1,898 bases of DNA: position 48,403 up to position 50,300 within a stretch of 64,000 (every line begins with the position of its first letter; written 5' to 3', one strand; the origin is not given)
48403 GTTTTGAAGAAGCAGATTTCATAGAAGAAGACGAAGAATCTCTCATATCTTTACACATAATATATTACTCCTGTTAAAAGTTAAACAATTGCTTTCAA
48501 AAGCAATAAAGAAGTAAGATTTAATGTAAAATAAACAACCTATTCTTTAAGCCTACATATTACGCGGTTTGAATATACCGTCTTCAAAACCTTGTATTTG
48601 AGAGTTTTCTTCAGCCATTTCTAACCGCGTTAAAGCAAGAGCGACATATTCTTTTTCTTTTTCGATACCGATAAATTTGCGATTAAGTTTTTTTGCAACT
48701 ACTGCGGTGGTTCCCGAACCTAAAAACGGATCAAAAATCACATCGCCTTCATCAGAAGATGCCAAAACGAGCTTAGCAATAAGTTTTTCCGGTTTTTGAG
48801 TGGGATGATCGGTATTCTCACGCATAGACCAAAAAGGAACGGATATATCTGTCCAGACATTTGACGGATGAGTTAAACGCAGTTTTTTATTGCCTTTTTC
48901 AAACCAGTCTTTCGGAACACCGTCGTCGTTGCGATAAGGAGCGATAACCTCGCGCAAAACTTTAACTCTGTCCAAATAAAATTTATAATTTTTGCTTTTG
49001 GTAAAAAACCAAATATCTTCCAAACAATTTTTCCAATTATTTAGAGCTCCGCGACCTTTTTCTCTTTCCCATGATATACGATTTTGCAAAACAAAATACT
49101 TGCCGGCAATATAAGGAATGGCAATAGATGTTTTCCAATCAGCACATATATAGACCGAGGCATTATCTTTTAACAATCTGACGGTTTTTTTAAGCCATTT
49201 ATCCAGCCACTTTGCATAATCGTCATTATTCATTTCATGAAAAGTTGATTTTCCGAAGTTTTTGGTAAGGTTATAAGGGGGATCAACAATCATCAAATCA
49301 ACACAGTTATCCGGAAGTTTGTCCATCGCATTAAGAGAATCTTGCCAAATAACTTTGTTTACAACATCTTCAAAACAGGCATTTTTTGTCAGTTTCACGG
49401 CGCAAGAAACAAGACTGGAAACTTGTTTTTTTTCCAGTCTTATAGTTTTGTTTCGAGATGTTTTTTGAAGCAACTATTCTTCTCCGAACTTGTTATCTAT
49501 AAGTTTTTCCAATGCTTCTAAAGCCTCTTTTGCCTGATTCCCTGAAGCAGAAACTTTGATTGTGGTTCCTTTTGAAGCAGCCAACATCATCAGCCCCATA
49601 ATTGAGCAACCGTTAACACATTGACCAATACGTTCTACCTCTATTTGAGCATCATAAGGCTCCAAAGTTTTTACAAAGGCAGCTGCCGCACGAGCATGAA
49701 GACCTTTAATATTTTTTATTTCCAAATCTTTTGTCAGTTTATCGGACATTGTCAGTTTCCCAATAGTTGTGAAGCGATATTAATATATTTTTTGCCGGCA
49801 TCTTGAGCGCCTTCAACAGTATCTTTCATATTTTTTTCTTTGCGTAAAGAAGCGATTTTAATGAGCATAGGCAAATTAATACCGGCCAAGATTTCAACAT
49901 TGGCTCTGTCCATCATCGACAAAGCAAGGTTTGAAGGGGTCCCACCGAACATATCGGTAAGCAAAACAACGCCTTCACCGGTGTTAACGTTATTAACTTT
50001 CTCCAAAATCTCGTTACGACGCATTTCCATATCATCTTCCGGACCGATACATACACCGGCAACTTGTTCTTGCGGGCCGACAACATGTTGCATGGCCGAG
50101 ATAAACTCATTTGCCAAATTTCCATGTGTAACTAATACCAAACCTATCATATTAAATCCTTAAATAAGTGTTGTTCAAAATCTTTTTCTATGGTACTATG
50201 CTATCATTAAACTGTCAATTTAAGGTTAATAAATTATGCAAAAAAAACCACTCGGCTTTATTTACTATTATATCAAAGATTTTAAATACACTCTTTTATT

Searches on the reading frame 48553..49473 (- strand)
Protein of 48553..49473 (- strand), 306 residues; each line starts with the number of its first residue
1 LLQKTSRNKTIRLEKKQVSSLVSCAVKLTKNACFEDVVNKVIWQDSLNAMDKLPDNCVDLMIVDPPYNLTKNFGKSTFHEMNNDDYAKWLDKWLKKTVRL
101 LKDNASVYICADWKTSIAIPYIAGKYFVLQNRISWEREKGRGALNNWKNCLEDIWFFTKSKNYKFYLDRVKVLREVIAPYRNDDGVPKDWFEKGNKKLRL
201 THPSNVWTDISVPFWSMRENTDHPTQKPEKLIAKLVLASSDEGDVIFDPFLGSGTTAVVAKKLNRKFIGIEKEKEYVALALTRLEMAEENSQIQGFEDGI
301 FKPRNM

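Call 4: search_protein_families(library=pfam, proteins=[window:48553-49473:-])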
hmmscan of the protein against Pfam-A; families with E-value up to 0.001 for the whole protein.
window:48553-49473:- (306 aa): 2 families
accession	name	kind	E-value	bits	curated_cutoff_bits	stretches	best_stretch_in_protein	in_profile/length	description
PF01555.25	N6_N4_Mtase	-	3.6e-47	161.6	26.7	1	58-280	1-219/221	DNA methylase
PF01170.24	UPF0020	-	6.7e-06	26.4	22.3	0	235-284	21-69/197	RMKL-like, methyltransferase domain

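Call 15: search_protein_families(library=ncbifam, proteins=[window:48553-49473:-])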
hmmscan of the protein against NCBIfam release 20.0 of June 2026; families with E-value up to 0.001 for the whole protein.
window:48553-49473:- (306 aa): 3 families
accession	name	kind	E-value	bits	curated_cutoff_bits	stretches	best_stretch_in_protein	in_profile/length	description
NF008572.0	PRK11524.1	equivalog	6.2e-50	170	292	1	32-291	8-263/294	adenine-specific DNA-methyltransferase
NF050803.1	DnaMtaseCcrMCaul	equivalog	5.4e-33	114.4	830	2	220-290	183-253/350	adenine-specific DNA-methyltransferase CcrM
NF010253.0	PRK13699.1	subfamily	6.1e-21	75.1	244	2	201-297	124-218/226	DNA methyltransferase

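Call 19: search_solved_structures(query=window:48553-49473:-, show_alignments=2)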
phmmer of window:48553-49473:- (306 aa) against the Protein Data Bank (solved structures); distinct sequences matched with E-value up to 0.001: 12.
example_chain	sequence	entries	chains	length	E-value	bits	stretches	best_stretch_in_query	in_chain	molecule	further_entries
9c3u_A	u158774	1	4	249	4.4e-36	128.1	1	45-284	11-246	Methyltransferase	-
8urk_A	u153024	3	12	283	5.1e-36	127.9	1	45-284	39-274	Methyltransferase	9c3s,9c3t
1g60_A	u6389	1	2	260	1.1e-32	116.9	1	38-281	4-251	Adenine-specific Methyltransferase MboIIA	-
6pbd_A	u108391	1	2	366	1.5e-24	90.2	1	41-284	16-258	Modification methylase CcrMI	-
1nw8_A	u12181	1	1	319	1.8e-22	83.4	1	45-271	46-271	MODIFICATION METHYLASE RSRI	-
1eg2_A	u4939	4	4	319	2.1e-22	83.2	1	45-271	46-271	MODIFICATION METHYLASE RSRI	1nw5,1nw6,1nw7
5hek_A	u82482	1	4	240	1.5e-19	73.9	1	213-288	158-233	Adenine specific DNA methyltransferase (DpnA)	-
5hfj_A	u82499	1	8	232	3.2e-19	72.8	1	213-285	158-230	Adenine specific DNA methyltransferase (DpnA)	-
8s9n_A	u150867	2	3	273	1.6e-17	67.2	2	220-286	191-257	DNA cytosine-N4 methyltransferase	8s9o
8s9m_A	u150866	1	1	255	2.7e-17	66.4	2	220-286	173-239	DNA cytosine-N4 methyltransferase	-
2zie_A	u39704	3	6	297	6.5e-11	45.5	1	218-286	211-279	Putative modification methylase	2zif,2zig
1boo_A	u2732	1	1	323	5.1e-09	39.2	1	222-283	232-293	PROTEIN (N-4 CYTOSINE-SPECIFIC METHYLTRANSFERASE PVU II)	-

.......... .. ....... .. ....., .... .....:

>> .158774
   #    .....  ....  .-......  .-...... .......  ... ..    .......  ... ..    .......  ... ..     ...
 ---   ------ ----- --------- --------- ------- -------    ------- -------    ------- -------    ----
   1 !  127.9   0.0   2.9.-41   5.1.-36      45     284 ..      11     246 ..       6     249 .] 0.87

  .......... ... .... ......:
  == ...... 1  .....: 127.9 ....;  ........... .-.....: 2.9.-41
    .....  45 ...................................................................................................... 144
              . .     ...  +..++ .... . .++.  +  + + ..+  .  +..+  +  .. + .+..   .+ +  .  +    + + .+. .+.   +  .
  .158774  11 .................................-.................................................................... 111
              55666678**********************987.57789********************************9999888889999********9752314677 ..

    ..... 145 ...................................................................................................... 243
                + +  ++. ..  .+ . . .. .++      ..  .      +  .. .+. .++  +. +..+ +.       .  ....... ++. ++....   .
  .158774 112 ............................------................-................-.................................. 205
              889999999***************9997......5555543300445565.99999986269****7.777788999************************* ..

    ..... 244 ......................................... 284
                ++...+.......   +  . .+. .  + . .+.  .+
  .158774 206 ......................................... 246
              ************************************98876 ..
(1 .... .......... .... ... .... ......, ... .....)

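Call 50: search_solved_structures(query=window:48553-49473:-, show_alignments=4, max_evalue=1e-23)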
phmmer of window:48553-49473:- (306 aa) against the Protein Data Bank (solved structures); distinct sequences matched with E-value up to 1e-23: 4.
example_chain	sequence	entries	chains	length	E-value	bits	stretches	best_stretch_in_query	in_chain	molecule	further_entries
9c3u_A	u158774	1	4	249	4.4e-36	128.1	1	45-284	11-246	Methyltransferase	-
8urk_A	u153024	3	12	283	5.1e-36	127.9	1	45-284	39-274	Methyltransferase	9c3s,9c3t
1g60_A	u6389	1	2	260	1.1e-32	116.9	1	38-281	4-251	Adenine-specific Methyltransferase MboIIA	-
6pbd_A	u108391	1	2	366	1.5e-24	90.2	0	41-284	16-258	Modification methylase CcrMI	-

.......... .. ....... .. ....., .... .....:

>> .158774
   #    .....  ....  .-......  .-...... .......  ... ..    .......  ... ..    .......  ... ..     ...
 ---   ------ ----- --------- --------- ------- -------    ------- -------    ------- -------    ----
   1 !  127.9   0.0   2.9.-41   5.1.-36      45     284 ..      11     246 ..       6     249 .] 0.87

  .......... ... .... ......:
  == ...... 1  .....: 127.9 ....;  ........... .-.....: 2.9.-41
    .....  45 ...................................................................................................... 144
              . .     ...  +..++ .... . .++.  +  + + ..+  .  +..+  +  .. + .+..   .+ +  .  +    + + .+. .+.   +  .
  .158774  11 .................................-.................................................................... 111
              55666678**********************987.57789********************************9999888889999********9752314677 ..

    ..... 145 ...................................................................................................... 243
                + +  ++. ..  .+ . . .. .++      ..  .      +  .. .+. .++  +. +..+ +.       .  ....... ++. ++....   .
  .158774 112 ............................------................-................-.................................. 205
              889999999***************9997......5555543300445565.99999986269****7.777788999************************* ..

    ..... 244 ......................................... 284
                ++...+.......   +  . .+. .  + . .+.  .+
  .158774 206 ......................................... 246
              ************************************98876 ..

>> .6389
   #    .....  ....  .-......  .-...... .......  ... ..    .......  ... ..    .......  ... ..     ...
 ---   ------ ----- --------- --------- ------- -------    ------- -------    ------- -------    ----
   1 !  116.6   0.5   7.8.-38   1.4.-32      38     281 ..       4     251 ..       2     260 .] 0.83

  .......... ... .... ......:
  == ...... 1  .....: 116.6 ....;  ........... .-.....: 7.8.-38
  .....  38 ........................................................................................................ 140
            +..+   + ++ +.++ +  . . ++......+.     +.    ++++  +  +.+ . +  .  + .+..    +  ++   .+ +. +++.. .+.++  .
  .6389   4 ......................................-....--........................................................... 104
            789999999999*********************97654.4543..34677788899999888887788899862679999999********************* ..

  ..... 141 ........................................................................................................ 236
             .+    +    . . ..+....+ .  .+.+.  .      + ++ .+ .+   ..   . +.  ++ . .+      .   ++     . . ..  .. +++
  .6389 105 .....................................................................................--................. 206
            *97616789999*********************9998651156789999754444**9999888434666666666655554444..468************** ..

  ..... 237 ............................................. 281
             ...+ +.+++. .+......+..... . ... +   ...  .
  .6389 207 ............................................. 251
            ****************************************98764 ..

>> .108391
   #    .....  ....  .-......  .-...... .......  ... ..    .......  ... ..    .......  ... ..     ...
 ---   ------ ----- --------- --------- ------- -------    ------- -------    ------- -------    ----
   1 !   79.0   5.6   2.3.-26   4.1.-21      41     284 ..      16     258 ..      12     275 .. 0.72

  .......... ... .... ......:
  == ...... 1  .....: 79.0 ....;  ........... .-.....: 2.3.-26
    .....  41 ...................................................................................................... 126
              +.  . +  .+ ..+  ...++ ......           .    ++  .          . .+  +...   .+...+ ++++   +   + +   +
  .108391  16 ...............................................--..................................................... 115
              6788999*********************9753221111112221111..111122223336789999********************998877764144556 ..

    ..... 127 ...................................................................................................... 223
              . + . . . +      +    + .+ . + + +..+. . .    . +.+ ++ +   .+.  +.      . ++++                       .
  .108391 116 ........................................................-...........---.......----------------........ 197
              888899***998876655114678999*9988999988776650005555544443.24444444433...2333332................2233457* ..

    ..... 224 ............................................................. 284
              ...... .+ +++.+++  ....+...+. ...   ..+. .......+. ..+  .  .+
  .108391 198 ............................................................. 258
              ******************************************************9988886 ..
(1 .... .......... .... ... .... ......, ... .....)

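Call 81: find_homologous_proteins(query=window:48553-49473:-, max_evalue=1e-20)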
Query window:48553-49473:- (306 aa): 8000 proteins with E <= 1e-20 among 8000 candidates; the best 120 are listed.
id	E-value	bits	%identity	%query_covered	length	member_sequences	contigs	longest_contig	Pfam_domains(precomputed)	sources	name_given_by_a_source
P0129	6.2e-206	701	100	100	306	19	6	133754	PF01170.25,PF01555.25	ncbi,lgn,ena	-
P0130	1.6e-185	634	88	100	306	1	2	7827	PF01555.25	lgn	-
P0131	2.0e-184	630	88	100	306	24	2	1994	PF01555.25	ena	-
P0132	1.0e-177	608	84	100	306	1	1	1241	PF01555.25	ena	-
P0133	6.6e-172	589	82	100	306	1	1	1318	PF01555.25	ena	-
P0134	3.9e-170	583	80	100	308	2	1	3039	PF01555.25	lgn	-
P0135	1.2e-169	582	81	100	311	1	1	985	PF01555.25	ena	-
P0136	7.9e-166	569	79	100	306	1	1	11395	PF01555.25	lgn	-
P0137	1.0e-165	569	81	100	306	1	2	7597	PF01555.25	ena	-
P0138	1.3e-165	568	78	100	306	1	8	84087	PF01555.25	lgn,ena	-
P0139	3.1e-165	567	78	100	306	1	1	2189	PF01555.25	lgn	-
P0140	6.8e-165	566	79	100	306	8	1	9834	PF01555.25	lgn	-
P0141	1.3e-164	565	78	100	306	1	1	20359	PF01555.25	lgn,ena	-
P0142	1.7e-164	565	79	100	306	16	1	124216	PF01555.25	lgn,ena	-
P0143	7.4e-164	563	80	100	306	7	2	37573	PF01555.25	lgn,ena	-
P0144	9.4e-164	562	79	100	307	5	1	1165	PF01170.25,PF01555.25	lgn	-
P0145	4.1e-163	560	77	100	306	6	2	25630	PF01555.25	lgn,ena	-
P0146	4.6e-163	560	78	100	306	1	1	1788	PF01555.25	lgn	-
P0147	5.1e-163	560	77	100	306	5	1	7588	PF01555.25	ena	-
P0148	7.8e-163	559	78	100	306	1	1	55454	PF01555.25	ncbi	-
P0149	1.0e-162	559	77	100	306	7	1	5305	PF01555.25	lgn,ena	-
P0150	1.2e-162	559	79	99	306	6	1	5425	PF01555.25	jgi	jgi:site-specific DNA-methyltransferase (adenine-specific)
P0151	1.7e-162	558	77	100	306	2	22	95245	PF01170.25,PF01555.25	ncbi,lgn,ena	-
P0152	1.8e-162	558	76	100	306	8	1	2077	PF01555.25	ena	-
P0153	5.8e-162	556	78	100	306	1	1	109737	PF01555.25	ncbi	-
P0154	6.7e-162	556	78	100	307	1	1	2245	PF01555.25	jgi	jgi:site-specific DNA-methyltransferase (adenine-specific)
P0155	6.8e-162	556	76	100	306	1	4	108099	PF01555.25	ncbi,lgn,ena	-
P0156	9.4e-162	556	78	100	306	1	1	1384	PF01555.25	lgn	-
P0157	2.2e-161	555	77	100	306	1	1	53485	PF01555.25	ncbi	-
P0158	4.2e-161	554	77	100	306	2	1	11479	PF01555.25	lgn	-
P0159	6.5e-161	553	77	99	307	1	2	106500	PF01170.25,PF01555.25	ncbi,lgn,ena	-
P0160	9.6e-161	552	77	100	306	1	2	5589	PF01555.25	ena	-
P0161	5.5e-160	550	76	99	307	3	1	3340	PF01170.25,PF01555.25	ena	-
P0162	8.1e-160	549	76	99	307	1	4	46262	PF01170.25,PF01555.25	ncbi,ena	-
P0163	8.5e-159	546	76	100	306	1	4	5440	PF01555.25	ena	-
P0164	1.4e-158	545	77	100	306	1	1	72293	PF01170.25,PF01555.25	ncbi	-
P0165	2.4e-158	545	75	100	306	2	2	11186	PF01555.25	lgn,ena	-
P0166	8.0e-158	543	75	100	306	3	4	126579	PF01555.25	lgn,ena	-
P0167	5.3e-157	540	76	100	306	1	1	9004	PF01555.25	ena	-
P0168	7.4e-156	536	75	100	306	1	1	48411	PF01170.25,PF01555.25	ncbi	-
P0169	1.1e-155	536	74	100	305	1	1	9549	PF01555.25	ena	-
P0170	1.2e-155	536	75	100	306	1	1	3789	PF01555.25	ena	-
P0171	5.6e-155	533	75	100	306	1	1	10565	PF01555.25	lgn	-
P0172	1.3e-154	532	74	100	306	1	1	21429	PF01555.25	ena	-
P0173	2.2e-154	532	75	100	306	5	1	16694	PF01555.25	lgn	-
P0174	2.6e-154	531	74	100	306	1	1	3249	PF01555.25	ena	-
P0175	1.4e-153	529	73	99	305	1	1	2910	PF01555.25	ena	-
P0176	3.2e-152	524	74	100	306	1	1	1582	PF01170.25,PF01555.25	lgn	-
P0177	2.3e-151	522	74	100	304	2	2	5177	PF01170.25,PF01555.25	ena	-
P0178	3.9e-151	521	73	100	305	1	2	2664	PF01555.25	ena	-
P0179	4.1e-151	521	74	99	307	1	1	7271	PF01555.25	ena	-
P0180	6.9e-151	520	74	100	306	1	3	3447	PF01555.25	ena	-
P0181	9.1e-151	520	73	99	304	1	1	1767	PF01170.25,PF01555.25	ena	-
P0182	2.5e-150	518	74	100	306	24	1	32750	PF01555.25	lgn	-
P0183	2.7e-150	518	74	100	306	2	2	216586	PF01555.25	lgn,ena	-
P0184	3.4e-150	518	73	99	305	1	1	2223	PF01170.25,PF01555.25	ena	-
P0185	4.9e-150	517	74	99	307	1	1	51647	PF01555.25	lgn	-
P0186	8.7e-150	516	74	100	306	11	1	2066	PF01555.25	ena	-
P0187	9.1e-150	516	74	99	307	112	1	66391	PF01555.25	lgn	-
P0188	1.8e-149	515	73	100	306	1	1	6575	PF01555.25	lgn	-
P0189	1.6e-148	512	73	100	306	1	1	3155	PF01555.25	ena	-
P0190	1.3e-147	509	71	100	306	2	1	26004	PF01170.25,PF01555.25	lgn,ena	-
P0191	1.3e-147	509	71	100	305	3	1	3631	PF01555.25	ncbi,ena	-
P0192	1.4e-147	509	72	100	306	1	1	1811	PF01555.25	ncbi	-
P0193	1.6e-147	509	71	100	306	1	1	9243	PF01555.25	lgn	-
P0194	1.7e-147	509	72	100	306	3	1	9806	PF01170.25,PF01555.25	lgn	-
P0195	2.5e-147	508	72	99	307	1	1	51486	PF01555.25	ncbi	-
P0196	3.1e-147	508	73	100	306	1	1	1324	PF01555.25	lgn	-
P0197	3.4e-147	508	72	99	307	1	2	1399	PF01555.25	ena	-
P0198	8.1e-147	507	71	99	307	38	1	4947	PF01555.25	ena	-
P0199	9.3e-147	506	73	98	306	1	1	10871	PF01555.25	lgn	-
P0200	1.4e-146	506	72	100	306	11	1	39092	PF01170.25,PF01555.25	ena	-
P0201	1.5e-146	506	72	100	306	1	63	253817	PF01555.25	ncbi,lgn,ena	-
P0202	1.5e-146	506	72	100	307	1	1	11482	PF01555.25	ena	-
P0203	1.5e-146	506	72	100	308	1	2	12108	PF01555.25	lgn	-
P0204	1.5e-146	506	71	100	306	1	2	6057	PF01555.25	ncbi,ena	-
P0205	1.6e-146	506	71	99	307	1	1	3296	PF01555.25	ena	-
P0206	1.9e-146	505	72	100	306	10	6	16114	PF01555.25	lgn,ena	-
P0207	2.2e-146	505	72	100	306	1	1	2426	PF01555.25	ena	-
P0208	2.7e-146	505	73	99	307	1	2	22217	PF01170.25,PF01555.25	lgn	-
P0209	3.0e-146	505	72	100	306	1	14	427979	PF01555.25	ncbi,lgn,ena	-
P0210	3.1e-146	505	72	100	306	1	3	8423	PF01555.25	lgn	-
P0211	3.9e-146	504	73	100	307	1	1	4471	PF01555.25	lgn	-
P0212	4.6e-146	504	70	100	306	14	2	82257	PF01170.25,PF01555.25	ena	-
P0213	5.0e-146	504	72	100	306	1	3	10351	PF01555.25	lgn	-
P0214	5.0e-146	504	72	100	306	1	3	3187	PF01555.25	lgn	-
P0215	5.0e-146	504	71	100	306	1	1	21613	PF01555.25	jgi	-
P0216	5.2e-146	504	71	100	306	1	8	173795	PF01555.25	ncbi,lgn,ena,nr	ncbi:MAG: site-specific DNA-methyltransferase [Alphaproteobacteria bacterium]|nr:site-specific DNA-m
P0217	6.0e-146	504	70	100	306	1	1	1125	PF01555.25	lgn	-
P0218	7.0e-146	504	72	100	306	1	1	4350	PF01555.25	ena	-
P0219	7.6e-146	503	72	100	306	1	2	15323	PF01555.25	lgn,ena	-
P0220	7.9e-146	503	71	100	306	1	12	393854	PF01170.25,PF01555.25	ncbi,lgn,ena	-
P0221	8.2e-146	503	72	100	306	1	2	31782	PF01555.25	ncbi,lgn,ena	-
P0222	8.2e-146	503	72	100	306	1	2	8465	PF01555.25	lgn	-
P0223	1.0e-145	503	72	100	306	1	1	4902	PF01555.25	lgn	-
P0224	1.1e-145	503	71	100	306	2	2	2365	PF01555.25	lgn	-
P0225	1.2e-145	503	72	99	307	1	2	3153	PF01555.25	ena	-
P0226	1.3e-145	503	70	100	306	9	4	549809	PF01555.25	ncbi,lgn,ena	-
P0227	1.3e-145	503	71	100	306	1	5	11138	PF01170.25,PF01555.25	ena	-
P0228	1.4e-145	503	71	100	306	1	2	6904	PF01555.25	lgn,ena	-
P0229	1.4e-145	503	72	100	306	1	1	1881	PF01555.25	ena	-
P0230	1.4e-145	503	71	100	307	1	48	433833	PF01170.25,PF01555.25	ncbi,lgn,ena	-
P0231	1.4e-145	503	70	100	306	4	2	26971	PF01555.25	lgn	-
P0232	1.6e-145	502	71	100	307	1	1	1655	PF01170.25,PF01555.25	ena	-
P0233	1.6e-145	502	70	99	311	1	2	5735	PF01555.25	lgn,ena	-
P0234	1.9e-145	502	70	100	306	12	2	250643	PF01555.25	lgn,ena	-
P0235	1.9e-145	502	72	100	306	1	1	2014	PF01555.25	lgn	-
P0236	2.0e-145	502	71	100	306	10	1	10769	PF01170.25,PF01555.25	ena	-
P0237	2.0e-145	502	70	100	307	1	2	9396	PF01170.25,PF01555.25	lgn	-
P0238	2.2e-145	502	71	99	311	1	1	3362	PF01555.25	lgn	-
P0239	2.3e-145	502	70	100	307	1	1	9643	PF02086.22,PF01555.25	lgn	-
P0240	3.1e-145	501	71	100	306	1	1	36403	PF01555.25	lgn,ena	-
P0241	3.3e-145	501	71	100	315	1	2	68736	PF01555.25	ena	-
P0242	4.2e-145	501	70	100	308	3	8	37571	PF01555.25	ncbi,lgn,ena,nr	ncbi:MAG: site-specific DNA-methyltransferase [Alphaproteobacteria bacterium]|nr:site-specific DNA-m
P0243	4.9e-145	501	70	100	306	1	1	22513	PF01555.25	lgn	-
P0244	5.6e-145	501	71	100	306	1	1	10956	PF01170.25,PF01555.25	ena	-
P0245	6.8e-145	500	71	99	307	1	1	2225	PF01170.25,PF01555.25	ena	-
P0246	7.1e-145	500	71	100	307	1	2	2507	PF01170.25,PF01555.25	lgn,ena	-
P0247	7.8e-145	500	71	99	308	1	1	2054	PF01555.25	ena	-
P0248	8.0e-145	500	71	100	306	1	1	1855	PF01555.25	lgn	-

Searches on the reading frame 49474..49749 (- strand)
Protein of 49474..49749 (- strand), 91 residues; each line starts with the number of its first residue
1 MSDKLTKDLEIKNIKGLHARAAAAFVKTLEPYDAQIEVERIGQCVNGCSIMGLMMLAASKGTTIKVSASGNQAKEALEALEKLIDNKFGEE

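Call 4: search_protein_families(library=pfam, proteins=[window:49474-49749:-])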
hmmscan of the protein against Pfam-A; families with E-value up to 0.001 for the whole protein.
window:49474-49749:- (91 aa): 1 family
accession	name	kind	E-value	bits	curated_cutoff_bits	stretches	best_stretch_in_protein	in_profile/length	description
PF00381.24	PTS-HPr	-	4.8e-28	97.5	23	1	6-85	2-80/81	PTS HPr component phosphorylation site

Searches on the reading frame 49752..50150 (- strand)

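Call 4: search_protein_families(library=pfam, proteins=[window:49752-50150:-])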
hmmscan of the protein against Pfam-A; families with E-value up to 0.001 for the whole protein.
window:49752-50150:- (132 aa): 1 family
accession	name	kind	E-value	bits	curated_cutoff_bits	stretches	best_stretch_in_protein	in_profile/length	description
PF03610.21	EIIA-man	-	4.6e-30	104.5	21.4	1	3-114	1-114/116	PTS system fructose IIA component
